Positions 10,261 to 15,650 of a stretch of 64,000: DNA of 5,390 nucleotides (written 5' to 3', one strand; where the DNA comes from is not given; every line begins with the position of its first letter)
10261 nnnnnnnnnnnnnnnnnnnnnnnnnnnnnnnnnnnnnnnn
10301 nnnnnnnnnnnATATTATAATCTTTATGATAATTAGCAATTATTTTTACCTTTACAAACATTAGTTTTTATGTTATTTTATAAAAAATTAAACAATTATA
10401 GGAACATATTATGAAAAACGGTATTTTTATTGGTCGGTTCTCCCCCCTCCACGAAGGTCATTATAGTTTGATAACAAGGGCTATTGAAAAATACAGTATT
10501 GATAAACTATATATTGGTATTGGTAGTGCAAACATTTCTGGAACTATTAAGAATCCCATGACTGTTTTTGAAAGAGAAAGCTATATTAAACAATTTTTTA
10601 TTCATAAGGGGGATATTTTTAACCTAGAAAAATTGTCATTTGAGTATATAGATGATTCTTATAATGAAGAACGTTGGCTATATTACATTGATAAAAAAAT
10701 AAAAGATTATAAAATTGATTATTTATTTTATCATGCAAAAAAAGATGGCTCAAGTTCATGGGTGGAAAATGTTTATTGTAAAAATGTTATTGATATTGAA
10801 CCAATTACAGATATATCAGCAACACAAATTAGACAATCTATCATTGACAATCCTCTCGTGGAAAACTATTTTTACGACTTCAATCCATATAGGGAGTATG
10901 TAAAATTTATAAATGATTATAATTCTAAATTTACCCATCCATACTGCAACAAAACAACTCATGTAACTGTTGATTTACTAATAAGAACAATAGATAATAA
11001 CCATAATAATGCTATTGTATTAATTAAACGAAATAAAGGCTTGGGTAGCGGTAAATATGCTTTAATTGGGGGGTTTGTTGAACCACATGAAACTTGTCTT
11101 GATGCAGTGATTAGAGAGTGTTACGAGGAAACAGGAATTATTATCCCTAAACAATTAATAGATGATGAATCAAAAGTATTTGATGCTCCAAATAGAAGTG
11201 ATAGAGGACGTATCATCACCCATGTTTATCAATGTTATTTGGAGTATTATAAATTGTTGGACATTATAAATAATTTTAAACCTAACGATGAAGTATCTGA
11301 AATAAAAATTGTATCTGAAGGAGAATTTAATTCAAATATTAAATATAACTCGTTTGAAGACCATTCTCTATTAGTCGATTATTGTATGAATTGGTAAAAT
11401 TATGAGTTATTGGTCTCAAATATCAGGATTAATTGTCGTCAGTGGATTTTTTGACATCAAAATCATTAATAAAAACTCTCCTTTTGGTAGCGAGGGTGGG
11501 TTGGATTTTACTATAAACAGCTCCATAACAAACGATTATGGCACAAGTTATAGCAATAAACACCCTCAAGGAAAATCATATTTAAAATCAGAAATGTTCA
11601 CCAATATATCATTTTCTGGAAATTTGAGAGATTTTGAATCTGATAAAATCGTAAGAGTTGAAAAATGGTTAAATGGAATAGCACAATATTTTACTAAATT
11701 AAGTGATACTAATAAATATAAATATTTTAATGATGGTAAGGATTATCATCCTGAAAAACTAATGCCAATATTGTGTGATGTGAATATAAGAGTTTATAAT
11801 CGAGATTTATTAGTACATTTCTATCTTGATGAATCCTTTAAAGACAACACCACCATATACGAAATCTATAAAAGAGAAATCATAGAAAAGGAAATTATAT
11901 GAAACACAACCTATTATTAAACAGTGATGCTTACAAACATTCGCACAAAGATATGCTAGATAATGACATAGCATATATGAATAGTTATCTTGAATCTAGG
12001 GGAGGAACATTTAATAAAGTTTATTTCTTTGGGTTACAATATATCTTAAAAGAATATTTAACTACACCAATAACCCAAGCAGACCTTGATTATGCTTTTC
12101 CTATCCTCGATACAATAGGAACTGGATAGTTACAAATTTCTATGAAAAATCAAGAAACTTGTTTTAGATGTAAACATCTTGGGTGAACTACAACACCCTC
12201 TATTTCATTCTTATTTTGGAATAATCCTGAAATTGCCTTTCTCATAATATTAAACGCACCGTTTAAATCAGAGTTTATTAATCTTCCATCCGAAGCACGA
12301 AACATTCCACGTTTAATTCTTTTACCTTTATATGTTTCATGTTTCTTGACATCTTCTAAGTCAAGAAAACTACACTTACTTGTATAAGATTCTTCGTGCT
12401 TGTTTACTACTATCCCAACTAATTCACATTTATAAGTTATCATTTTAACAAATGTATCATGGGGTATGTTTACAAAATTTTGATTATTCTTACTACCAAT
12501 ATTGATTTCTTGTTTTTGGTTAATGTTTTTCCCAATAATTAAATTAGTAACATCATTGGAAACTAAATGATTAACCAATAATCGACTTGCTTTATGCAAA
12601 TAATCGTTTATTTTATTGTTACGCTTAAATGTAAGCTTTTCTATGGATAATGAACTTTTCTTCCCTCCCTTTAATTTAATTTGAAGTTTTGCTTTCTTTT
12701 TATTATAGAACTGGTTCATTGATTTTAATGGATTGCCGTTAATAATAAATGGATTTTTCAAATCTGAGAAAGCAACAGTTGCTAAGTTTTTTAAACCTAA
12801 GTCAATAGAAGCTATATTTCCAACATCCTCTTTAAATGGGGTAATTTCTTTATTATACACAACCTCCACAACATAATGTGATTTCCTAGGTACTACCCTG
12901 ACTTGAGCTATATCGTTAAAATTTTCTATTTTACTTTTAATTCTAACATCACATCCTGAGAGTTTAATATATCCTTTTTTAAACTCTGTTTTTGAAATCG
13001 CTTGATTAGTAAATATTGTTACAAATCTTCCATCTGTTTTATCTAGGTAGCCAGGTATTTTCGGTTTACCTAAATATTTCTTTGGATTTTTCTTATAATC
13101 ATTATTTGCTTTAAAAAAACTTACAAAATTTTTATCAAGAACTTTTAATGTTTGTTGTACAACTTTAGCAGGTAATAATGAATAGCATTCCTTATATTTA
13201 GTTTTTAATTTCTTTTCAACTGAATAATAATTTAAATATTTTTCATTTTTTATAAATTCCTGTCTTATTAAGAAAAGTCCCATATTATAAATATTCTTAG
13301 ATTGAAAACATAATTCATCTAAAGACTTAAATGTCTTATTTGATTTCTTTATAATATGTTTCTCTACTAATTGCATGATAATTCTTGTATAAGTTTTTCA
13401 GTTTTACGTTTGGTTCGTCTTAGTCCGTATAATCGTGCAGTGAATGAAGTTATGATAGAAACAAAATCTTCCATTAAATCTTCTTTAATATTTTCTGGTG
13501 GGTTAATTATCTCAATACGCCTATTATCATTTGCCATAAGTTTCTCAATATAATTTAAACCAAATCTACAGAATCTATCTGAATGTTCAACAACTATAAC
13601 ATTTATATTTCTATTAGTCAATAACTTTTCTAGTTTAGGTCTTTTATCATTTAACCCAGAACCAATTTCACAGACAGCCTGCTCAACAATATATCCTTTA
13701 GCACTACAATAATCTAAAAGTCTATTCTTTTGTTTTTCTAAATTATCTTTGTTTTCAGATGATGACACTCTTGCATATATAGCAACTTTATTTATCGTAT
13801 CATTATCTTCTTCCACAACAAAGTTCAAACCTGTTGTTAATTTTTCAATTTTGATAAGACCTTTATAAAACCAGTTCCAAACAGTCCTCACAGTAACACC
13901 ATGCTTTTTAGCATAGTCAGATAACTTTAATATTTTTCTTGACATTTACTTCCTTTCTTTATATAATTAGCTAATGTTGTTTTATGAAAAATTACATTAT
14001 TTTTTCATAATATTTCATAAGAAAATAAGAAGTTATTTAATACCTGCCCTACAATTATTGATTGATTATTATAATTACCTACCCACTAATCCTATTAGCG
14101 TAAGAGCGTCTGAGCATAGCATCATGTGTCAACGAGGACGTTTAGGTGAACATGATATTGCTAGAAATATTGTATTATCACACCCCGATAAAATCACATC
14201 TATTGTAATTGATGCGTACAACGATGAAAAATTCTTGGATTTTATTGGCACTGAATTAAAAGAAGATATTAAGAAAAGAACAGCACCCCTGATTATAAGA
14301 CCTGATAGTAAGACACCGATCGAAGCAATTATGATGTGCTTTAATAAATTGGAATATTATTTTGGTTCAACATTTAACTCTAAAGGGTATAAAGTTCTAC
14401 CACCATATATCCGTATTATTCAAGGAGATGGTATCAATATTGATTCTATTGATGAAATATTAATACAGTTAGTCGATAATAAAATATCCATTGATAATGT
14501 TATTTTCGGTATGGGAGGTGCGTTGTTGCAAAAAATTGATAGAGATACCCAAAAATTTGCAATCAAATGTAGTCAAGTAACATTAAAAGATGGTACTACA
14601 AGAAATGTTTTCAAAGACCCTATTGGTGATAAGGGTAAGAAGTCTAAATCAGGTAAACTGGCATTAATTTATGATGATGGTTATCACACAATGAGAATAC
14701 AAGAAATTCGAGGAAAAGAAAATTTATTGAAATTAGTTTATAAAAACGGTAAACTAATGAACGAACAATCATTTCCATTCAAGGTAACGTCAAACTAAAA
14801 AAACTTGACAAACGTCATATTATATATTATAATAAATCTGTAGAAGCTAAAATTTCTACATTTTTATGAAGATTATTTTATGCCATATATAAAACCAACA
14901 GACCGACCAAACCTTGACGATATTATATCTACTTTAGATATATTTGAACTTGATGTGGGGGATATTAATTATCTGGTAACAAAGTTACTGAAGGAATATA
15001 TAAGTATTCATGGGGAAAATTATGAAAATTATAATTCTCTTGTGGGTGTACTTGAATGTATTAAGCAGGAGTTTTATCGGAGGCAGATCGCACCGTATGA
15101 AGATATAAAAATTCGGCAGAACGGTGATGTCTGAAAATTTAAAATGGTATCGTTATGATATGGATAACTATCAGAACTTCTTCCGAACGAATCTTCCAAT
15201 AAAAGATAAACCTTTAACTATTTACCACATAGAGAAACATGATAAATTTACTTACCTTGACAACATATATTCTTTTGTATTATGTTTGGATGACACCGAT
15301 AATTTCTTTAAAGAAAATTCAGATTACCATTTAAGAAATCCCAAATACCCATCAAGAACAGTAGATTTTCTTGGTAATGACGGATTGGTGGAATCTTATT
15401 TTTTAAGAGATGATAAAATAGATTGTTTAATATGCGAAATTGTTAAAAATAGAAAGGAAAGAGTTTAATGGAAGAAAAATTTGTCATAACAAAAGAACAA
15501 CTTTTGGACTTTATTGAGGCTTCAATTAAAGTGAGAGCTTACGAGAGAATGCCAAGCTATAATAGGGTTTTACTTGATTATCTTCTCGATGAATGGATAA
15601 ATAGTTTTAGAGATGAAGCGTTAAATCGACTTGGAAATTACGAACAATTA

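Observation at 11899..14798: IS607-type transposon splits the phage NAMPT gene (nadV) and removes about 130 codons, while natV stays intact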

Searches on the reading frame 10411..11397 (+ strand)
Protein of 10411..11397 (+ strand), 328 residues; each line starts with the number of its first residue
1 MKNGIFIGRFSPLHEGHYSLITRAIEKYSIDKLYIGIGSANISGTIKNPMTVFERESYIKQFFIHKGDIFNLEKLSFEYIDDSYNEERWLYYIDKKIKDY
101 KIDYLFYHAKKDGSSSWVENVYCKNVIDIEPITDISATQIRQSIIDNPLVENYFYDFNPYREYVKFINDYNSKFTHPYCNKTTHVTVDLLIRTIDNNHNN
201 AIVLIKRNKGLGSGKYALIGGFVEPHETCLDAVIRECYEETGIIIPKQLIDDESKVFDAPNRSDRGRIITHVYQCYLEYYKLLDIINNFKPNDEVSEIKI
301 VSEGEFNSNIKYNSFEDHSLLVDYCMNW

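Call 3: search_protein_families(library=pfam, proteins=[window:10411-11397:+], max_evalue=0.01)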
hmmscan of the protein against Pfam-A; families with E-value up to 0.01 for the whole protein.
window:10411-11397:+ (328 aa): 2 families
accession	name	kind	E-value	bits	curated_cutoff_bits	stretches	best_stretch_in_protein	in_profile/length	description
PF00293.34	NUDIX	-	2.6e-14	53.8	21.1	1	196-306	12-118/134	NUDIX domain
PF01467.32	CTP_transf_like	-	1.6e-09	38.5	21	1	5-142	1-132/133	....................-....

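Call 64: search_protein_families(library=ncbifam, proteins=[window:10411-11397:+], max_evalue=0.001)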
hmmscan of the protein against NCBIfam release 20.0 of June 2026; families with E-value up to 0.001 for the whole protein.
window:10411-11397:+ (328 aa): 23 families
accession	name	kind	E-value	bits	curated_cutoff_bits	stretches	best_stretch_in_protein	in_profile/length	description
NF003786.0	PRK05379.1-2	equivalog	4.7e-38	131.3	397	2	161-322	196-348/354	bifunctional nicotinamide-nucleotide adenylyltransferase/Nudix hydroxylase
NF003791.0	PRK05379.2-3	equivalog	9.7e-36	123.6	409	1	3-282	7-298/340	bifunctional nicotinamide-nucleotide adenylyltransferase/Nudix hydroxylase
NF003788.0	PRK05379.1-5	equivalog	4e-30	105.3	354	2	164-324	194-346/351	bifunctional nicotinamide-nucleotide adenylyltransferase/Nudix hydroxylase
NF003787.0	PRK05379.1-4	equivalog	4.5e-29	101.5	449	1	5-318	13-335/346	bifunctional nicotinamide-nucleotide adenylyltransferase/Nudix hydroxylase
NF003790.0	PRK05379.2-2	equivalog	2.9e-27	95.7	403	1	4-279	22-309/354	bifunctional nicotinamide mononucleotide adenylyltransferase/ADP-ribose pyrophosphatase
NF003785.0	PRK05379.1-1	equivalog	4.7e-27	95.1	418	2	168-323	188-337/347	bifunctional nicotinamide-nucleotide adenylyltransferase/Nudix hydroxylase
NF002243.0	PRK01153.1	subfamily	3.6e-14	52.7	127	1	4-102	3-97/175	nicotinamide-nucleotide adenylyltransferase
TIGR01527.1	arch_NMN_Atrans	equivalog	1.2e-12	47.7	181.2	1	4-104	2-98/167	nicotinamide-nucleotide adenylyltransferase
NF003789.0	PRK05379.2-1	equivalog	3.3e-11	42.8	355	1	4-143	10-148/312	bifunctional nicotinamide mononucleotide adenylyltransferase/ADP-ribose pyrophosphatase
NF010365.0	PRK13793.1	equivalog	3.5e-10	39.8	198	1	5-154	8-155/196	nicotinate-nicotinamide nucleotide adenylyltransferase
TIGR01526.1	nadR_NMN_Atrans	equivalog_domain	1.6e-09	37.5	341.15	1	1-143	1-145/325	nicotinamide-nucleotide adenylyltransferase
TIGR00125.1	cyt_tran_rel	domain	1.1e-07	31.9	27.7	1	4-52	2-48/65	adenylyltransferase/cytidyltransferase family protein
NF005988.0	PRK08099.1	equivalog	1.3e-07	31.1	201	1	2-143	65-214/411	multifunctional transcriptional regulator/nicotinamide-nucleotide adenylyltransferase/ribosylnicotinamide kinase NadR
TIGR00482.1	TIGR00482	equivalog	5.9e-06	26.5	112.45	0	5-35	1-31/194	nicotinate (nicotinamide) nucleotide adenylyltransferase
NF001299.0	PRK00241.1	equivalog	2.2e-05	24.1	158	1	200-245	145-190/263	NAD(+) diphosphatase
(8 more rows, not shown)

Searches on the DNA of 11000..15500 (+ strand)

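Call 12: search_rna_families(source=window, start=11000, end=15500, threshold=evalue, max_evalue=1)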
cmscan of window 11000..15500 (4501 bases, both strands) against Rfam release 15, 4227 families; matches with E-value up to 1: 0.
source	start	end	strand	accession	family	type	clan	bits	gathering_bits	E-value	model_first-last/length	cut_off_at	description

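Call 26: search_rna_families(sources=[L033, L032], threshold=evalue, max_evalue=0.1)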
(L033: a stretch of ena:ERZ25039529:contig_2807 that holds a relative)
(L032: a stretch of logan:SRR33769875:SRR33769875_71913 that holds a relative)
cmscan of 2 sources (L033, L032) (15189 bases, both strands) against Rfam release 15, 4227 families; matches with E-value up to 0.1: 0.
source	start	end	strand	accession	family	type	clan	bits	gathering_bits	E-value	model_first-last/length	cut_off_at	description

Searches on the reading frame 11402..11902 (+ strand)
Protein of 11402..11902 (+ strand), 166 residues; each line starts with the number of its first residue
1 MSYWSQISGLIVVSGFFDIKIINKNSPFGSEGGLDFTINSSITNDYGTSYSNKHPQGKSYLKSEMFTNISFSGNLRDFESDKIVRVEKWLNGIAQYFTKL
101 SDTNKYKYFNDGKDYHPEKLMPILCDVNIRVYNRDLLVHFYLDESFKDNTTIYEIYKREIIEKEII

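Call 3: search_protein_families(library=pfam, proteins=[window:11402-11902:+], max_evalue=0.01)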
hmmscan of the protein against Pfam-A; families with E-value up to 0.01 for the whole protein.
window:11402-11902:+ (166 aa): 0 families

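Call 55: find_encoding_contigs(protein=window:11402-11902:+, flank=4000, max_places=10)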
Protein window:11402-11902:+ (166 aa): 19 contigs read that carry it; 10 places shown.
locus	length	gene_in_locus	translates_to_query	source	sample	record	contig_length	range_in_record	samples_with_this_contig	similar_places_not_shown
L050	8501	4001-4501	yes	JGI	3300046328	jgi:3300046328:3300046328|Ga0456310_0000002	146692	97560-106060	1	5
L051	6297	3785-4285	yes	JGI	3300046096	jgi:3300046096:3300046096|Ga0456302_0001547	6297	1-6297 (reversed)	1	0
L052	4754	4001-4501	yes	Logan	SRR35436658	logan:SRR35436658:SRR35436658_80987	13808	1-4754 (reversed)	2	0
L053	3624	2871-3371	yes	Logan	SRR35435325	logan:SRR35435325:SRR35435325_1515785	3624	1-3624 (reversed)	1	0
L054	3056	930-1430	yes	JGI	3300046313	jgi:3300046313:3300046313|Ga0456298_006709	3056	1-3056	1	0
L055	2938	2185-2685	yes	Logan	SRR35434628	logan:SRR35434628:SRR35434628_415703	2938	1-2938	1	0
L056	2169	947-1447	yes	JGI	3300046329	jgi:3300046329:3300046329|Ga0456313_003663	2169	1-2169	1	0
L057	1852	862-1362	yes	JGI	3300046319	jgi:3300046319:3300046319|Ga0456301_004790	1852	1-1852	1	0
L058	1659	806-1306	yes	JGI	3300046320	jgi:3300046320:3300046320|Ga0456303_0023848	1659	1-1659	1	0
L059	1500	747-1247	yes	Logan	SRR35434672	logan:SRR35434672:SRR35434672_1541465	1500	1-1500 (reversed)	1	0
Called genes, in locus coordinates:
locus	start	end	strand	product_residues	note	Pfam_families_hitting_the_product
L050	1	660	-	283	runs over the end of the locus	PF12322:T4_baseplate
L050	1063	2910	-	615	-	PF21379:Gp6-like_1st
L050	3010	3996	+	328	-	PF01467:CTP_transf_like, PF00293:NUDIX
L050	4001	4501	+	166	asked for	-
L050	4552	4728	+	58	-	PF18127:NAMPT_N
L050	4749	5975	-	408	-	PF01385:OrfB_IS605, PF07282:Cas12f1-like_TNB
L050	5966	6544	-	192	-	PF00239:Resolvase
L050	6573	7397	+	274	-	PF04095:NAPRTase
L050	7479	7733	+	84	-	PF21840:DUF6899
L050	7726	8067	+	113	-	-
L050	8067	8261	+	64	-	-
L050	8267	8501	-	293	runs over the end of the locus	PF23849:Phage_TTP_2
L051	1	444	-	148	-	?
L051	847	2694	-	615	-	PF21379:Gp6-like_1st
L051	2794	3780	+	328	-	PF01467:CTP_transf_like, PF00293:NUDIX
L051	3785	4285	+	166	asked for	-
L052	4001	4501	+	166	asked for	-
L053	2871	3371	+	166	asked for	-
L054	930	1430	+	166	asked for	-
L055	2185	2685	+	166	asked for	-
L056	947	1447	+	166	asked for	-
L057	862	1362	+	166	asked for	-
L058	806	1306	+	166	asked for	-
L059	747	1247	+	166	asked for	-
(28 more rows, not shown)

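Call 64: search_protein_families(library=ncbifam, proteins=[window:11402-11902:+], max_evalue=0.001)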
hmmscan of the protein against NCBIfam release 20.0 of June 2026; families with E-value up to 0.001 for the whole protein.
window:11402-11902:+ (166 aa): 0 families

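Call 74: search_protein_families(library=phrogs, proteins=[window:11402-11902:+], max_evalue=0.001)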
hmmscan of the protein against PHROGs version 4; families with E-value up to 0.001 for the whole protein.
window:11402-11902:+ (166 aa): 0 families

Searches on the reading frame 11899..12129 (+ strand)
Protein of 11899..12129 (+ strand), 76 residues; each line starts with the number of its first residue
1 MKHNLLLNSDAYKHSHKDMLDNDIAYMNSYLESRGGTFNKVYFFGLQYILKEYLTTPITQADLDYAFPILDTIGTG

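Call 3: search_protein_families(library=pfam, proteins=[window:11899-12129:+], max_evalue=0.01)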
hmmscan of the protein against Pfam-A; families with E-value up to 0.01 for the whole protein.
window:11899-12129:+ (76 aa): 1 family
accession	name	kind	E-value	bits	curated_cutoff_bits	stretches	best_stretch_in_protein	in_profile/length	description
PF18127.6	NAMPT_N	-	2e-14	54.1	25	1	4-70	1-69/98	Nicotinamide phosphoribosyltransferase, N-terminal domain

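Call 5: search_solved_structures(query=window:11899-12129:+, show_alignments=1, max_evalue=1)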
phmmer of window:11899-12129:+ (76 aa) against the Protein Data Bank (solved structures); distinct sequences matched with E-value up to 1: 30.
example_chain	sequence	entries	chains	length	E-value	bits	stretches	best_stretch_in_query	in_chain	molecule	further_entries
8igz_A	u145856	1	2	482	5.3e-12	49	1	3-71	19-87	Pre-B cell enhancing factor related protein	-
7yqo_A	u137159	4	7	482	5.6e-12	48.9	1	3-71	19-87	Pre-B cell enhancing factor related protein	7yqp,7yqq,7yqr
6tac_A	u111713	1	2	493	1.8e-05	28.2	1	3-58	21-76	Nicotinamide phosphoribosyltransferase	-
2gvl_A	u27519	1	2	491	0.079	16.7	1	3-58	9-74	Nicotinamide phosphoribosyltransferase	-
2g95_A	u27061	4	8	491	0.079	16.7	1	3-58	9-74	Nicotinamide phosphoribosyltransferase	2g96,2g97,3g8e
5upe_A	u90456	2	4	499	0.08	16.7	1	3-58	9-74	Nicotinamide phosphoribosyltransferase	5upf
2h3d_A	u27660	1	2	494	0.08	16.7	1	3-58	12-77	Nicotinamide phosphoribosyltransferase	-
7q8t_A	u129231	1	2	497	0.081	16.7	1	3-58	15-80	Nicotinamide phosphoribosyltransferase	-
3dgr_A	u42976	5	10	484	0.086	16.6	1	3-58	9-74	Nicotinamide phosphoribosyltransferase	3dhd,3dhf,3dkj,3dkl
7enq_A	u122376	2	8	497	0.086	16.6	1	3-58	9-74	Nicotinamide phosphoribosyltransferase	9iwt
5nsd_A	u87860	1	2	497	0.088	16.5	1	3-58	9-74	Nicotinamide phosphoribosyltransferase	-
4o19_A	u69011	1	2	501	0.088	16.5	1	3-58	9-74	Nicotinamide phosphoribosyltransferase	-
2gvg_A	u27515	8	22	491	0.088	16.5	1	3-58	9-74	Nicotinamide phosphoribosyltransferase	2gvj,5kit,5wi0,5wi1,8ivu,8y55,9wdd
7ppe_A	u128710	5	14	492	0.089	16.5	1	3-58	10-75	Nicotinamide phosphoribosyltransferase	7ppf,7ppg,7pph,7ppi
4o1c_A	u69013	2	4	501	0.089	16.5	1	3-58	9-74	Nicotinamide phosphoribosyltransferase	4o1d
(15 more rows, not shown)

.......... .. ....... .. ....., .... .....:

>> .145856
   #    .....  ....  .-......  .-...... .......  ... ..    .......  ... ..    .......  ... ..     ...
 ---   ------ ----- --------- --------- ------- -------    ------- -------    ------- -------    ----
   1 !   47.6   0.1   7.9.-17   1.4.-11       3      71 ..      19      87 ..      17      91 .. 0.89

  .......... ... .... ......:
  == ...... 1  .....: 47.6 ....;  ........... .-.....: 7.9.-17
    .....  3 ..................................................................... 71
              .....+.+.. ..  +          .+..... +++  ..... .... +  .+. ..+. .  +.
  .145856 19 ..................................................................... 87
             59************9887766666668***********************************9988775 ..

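Call 64: search_protein_families(library=ncbifam, proteins=[window:11899-12129:+], max_evalue=0.001)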
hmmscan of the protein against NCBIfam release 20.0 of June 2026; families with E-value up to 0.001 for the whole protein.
window:11899-12129:+ (76 aa): 1 family
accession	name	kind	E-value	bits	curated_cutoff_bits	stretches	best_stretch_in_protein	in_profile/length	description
NF006629.0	PRK09198.1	equivalog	4.2e-17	62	405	1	1-66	3-69/465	nicotinate phosphoribosyltransferase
